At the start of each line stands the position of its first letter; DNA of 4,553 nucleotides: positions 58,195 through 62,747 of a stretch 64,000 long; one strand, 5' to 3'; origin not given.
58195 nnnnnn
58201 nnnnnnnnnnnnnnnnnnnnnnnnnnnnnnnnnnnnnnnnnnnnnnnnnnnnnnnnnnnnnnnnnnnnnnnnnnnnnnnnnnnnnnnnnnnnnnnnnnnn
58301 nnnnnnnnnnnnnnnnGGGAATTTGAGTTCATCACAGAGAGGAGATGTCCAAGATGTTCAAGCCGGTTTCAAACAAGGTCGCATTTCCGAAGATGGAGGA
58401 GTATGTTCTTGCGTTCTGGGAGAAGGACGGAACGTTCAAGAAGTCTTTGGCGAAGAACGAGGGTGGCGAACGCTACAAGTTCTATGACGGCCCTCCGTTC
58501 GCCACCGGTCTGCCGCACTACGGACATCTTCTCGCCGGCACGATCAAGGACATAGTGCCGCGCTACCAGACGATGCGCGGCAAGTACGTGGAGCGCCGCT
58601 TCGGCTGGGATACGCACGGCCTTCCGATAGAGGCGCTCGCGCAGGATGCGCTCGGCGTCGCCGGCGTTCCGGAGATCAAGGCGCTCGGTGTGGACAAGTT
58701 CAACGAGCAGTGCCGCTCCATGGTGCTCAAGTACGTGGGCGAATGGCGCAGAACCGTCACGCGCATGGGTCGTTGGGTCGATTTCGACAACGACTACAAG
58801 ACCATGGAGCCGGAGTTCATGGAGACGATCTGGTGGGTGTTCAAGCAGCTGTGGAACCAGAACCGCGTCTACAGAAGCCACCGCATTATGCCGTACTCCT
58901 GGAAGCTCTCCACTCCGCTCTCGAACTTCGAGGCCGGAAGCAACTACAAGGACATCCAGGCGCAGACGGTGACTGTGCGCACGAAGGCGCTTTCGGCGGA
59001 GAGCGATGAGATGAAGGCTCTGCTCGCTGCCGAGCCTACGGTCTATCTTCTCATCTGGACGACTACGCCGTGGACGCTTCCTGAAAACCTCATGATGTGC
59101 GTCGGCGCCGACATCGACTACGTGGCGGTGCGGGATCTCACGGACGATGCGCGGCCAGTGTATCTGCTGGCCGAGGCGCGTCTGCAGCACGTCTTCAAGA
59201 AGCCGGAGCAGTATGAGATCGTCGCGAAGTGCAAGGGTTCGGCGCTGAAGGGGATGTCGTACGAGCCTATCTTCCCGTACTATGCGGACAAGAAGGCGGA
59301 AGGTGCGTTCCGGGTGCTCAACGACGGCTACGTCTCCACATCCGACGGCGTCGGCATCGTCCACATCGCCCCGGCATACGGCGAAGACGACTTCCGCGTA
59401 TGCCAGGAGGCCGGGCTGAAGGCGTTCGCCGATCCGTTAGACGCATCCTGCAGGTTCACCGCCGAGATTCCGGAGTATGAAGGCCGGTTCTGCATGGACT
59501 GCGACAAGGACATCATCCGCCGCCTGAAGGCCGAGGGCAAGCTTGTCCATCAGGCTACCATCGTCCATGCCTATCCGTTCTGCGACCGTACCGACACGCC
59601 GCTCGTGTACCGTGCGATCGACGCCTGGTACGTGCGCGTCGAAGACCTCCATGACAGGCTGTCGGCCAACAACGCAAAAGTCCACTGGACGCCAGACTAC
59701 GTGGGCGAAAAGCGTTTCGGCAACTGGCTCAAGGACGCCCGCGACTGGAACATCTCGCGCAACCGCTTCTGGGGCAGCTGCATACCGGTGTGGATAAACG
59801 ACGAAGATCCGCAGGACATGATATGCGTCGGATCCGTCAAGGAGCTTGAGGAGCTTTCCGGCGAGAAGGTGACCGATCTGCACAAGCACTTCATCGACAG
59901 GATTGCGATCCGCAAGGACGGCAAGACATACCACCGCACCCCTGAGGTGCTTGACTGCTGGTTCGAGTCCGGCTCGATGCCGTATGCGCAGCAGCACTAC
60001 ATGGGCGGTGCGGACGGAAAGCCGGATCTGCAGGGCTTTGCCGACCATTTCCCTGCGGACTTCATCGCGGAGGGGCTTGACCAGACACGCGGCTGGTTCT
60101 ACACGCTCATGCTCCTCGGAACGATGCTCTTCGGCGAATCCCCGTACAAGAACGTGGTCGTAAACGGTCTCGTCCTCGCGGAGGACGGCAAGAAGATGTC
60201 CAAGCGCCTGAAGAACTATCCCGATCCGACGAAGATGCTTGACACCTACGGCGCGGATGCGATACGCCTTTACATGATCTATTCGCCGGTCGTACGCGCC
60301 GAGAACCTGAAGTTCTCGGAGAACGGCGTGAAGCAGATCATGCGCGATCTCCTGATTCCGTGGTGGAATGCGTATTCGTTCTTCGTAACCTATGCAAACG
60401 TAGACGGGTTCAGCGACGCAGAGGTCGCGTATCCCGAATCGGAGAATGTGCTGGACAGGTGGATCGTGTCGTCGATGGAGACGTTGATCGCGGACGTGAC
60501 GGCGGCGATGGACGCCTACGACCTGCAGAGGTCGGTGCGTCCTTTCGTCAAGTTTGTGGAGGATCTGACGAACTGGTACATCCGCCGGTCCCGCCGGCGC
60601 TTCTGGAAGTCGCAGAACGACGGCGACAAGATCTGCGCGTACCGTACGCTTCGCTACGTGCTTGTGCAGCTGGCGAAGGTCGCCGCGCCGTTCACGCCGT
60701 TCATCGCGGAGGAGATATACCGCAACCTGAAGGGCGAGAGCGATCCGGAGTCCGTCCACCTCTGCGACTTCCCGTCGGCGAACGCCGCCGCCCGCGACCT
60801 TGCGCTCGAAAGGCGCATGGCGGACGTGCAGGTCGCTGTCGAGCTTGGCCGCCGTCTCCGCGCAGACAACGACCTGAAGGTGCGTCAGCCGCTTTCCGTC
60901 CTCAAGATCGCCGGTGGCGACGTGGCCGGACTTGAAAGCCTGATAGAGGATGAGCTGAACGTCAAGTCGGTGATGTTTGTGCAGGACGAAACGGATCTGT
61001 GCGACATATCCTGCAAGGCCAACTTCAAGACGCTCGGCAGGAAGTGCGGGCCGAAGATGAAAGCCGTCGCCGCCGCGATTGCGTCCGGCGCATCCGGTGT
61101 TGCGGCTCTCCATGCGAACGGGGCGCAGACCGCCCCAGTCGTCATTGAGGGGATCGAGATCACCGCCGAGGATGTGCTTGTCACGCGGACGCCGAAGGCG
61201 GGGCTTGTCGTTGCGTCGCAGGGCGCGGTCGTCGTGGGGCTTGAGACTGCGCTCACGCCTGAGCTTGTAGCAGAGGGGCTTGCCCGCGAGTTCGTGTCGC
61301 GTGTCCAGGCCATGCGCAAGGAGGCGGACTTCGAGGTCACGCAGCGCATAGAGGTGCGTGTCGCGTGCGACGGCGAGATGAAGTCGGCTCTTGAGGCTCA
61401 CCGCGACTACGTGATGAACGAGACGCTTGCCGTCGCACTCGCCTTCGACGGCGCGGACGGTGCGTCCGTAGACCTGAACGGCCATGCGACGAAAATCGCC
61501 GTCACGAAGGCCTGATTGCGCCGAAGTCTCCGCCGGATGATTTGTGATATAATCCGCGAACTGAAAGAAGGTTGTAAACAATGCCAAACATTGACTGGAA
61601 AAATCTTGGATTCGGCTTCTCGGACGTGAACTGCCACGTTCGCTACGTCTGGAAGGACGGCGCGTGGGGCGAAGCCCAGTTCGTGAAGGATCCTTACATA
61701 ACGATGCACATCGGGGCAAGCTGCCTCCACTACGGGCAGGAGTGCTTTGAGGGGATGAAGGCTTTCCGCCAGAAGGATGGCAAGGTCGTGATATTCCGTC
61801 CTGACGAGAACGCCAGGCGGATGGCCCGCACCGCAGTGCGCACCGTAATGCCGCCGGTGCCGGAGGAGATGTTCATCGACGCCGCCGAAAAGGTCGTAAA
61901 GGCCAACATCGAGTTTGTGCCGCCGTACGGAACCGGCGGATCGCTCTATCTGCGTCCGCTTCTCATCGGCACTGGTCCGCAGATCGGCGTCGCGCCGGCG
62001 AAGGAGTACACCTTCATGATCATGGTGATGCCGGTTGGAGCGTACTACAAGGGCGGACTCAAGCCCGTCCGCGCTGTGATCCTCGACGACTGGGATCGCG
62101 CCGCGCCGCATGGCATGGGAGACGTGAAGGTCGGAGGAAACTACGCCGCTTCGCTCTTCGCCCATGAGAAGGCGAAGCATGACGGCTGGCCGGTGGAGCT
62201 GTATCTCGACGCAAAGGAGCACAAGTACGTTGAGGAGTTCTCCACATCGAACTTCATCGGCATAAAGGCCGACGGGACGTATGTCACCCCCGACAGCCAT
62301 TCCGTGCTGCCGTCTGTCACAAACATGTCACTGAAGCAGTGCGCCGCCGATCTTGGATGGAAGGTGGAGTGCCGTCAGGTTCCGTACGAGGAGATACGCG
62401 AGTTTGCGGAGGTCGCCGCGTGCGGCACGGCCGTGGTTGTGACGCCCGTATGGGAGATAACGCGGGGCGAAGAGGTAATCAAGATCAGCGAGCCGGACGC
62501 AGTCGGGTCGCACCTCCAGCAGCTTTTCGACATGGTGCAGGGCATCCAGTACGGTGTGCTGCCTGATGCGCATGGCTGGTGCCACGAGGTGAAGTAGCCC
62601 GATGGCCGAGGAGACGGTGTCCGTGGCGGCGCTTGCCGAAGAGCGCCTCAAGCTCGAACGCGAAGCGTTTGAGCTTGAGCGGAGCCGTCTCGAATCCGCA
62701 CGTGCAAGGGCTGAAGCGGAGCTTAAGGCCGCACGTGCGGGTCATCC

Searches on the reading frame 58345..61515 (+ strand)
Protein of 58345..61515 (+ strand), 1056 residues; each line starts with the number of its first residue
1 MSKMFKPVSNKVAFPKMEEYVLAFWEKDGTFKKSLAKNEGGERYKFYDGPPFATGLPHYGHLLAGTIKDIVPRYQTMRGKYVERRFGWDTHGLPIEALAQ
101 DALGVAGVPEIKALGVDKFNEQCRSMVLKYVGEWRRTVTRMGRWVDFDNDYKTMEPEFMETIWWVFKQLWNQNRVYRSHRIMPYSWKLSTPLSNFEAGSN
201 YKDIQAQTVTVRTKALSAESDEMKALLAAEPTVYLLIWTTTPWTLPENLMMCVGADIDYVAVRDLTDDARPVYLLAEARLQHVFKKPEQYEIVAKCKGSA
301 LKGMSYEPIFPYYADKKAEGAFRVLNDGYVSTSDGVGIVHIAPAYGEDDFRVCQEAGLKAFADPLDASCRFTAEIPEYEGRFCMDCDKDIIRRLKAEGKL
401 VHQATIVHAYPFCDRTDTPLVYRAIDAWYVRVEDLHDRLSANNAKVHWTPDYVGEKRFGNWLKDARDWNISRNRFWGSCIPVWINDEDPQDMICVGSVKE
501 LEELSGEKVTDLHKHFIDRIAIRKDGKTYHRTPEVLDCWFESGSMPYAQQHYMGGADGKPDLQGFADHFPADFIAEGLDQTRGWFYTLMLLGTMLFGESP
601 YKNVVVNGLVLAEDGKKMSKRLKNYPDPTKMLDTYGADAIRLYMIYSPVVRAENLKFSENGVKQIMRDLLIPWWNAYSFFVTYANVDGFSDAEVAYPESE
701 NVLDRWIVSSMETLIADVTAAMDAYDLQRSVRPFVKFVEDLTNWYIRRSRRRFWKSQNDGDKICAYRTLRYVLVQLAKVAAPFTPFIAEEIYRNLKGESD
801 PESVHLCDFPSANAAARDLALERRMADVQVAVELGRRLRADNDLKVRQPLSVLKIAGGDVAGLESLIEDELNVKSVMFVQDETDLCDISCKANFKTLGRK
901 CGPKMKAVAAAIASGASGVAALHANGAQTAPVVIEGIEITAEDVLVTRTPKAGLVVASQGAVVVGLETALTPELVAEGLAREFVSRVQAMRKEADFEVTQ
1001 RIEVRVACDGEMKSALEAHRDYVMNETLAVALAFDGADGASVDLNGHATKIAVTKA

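Call 41: search_protein_families(library=pfam, proteins=[window:58345-61515:+], max_evalue=0.001)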
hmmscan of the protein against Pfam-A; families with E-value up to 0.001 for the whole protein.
window:58345-61515:+ (1056 aa): 4 families
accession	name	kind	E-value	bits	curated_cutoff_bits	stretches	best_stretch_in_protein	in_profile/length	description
PF00133.28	tRNA-synt_1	-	5.4e-148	493.6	22.7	1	21-655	2-413/414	tRNA synthetases class I (I, L, M and V)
PF19302.4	DUF5915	-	1e-53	182.2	27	1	865-1055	2-194/195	Domain of unknown function (DUF5915)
PF08264.19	Anticodon_1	-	6.6e-32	110.9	25.1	1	704-852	1-146/148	Anticodon-binding domain of tRNA ligase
PF09334.17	tRNA-synt_1g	-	3.7e-15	56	20.1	2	51-102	8-59/391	tRNA synthetases class I (M)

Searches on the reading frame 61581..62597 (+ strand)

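Call 41: search_protein_families(library=pfam, proteins=[window:61581-62597:+], max_evalue=0.001)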
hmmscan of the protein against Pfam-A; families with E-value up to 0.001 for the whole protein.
window:61581-62597:+ (338 aa): 1 family
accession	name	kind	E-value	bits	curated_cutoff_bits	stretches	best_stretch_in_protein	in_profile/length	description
PF01063.24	Aminotran_4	-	1.2e-30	107.5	28.5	1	55-293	2-223/223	Amino-transferase class IV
